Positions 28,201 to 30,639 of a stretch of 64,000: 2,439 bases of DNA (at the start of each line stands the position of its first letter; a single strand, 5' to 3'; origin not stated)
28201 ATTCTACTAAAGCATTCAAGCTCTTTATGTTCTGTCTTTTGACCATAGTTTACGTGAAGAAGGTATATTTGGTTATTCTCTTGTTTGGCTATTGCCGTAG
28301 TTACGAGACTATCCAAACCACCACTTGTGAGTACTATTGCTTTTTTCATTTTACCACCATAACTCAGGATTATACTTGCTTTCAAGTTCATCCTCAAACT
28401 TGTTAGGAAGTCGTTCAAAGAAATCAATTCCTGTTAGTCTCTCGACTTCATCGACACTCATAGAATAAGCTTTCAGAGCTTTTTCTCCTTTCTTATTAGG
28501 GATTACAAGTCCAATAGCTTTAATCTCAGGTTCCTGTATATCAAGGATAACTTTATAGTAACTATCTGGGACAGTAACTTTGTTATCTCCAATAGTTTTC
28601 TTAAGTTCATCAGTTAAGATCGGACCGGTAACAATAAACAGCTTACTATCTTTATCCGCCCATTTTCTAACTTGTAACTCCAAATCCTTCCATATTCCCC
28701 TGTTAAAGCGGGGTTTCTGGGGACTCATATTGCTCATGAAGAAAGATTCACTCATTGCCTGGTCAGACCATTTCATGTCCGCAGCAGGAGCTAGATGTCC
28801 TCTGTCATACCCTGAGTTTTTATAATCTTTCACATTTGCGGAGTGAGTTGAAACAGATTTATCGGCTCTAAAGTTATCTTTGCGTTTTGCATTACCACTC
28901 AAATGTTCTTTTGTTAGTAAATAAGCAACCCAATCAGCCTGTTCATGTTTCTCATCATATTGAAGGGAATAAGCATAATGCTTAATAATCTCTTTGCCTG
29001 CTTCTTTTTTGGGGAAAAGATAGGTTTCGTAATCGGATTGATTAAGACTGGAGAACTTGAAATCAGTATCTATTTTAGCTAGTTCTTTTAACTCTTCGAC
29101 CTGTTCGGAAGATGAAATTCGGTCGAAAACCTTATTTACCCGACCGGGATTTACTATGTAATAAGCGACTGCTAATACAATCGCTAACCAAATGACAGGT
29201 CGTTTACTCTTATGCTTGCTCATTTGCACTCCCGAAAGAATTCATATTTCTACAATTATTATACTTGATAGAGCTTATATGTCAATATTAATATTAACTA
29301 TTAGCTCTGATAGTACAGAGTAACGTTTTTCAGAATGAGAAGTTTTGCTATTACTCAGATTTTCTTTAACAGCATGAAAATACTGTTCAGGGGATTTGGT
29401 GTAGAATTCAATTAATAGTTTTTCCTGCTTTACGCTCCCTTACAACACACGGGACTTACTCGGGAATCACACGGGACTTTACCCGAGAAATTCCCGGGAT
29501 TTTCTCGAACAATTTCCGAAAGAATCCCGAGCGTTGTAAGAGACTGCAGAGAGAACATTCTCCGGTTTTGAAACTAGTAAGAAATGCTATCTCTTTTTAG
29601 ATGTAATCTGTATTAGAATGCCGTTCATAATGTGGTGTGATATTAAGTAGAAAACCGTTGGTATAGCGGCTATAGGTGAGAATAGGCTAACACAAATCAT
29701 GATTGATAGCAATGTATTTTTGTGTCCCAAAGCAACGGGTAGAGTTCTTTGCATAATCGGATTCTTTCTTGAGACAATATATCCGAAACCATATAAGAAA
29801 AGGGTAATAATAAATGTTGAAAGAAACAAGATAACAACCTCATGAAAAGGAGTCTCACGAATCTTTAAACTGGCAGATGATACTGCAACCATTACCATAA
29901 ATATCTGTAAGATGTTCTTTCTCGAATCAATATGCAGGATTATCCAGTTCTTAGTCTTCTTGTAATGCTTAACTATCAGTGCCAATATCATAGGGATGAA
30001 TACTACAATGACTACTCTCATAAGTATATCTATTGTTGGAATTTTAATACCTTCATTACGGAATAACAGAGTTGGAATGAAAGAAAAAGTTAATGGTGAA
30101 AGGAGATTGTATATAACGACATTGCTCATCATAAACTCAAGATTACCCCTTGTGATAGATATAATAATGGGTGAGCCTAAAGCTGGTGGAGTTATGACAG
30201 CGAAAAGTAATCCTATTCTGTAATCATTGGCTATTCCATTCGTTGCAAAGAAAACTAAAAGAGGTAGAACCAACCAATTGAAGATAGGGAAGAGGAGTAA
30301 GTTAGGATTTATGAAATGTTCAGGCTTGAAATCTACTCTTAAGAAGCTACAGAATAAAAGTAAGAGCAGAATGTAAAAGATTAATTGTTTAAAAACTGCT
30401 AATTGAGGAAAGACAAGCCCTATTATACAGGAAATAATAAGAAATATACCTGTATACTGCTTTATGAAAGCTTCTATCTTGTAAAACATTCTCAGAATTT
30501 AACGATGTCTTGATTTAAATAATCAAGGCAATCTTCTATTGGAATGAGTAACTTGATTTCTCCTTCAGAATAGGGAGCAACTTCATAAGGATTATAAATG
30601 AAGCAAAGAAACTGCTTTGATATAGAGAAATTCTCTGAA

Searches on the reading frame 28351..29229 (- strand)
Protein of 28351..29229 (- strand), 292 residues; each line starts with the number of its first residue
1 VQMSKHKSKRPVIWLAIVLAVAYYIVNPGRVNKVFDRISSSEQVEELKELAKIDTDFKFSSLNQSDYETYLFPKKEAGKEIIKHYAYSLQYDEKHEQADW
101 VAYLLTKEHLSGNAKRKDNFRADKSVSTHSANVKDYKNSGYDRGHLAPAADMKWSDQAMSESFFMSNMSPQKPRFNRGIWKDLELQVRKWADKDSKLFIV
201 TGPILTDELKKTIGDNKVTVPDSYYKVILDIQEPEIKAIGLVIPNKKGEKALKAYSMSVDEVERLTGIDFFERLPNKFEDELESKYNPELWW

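Call 106: search_protein_families(library=pfam, proteins=[window:28351-29229:-], max_evalue=0.00001)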
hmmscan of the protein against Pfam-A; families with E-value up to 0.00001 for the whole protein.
window:28351-29229:- (292 aa): 1 family
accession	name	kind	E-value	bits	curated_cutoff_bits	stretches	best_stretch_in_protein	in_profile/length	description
PF01223.29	Endonuclease_NS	-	2.9e-57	194.3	23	1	78-276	15-222/223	DNA/RNA non-specific endonuclease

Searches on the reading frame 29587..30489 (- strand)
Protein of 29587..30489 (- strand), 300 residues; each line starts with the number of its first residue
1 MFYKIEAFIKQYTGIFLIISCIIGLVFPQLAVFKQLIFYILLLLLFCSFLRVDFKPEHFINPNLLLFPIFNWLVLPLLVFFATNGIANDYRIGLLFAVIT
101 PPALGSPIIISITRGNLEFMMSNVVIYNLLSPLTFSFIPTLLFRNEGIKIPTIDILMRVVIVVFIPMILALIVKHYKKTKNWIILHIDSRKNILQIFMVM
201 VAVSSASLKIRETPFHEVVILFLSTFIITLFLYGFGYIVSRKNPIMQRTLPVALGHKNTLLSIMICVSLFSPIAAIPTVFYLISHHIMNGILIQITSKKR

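Call 106: search_protein_families(library=pfam, proteins=[window:29587-30489:-], max_evalue=0.00001)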
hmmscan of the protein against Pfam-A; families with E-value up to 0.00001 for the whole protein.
window:29587-30489:- (300 aa): 1 family
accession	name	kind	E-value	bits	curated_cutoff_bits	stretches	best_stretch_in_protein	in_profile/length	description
PF01758.21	SBF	-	1.2e-08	35.3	24.3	1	42-203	5-181/191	Sodium Bile acid symporter family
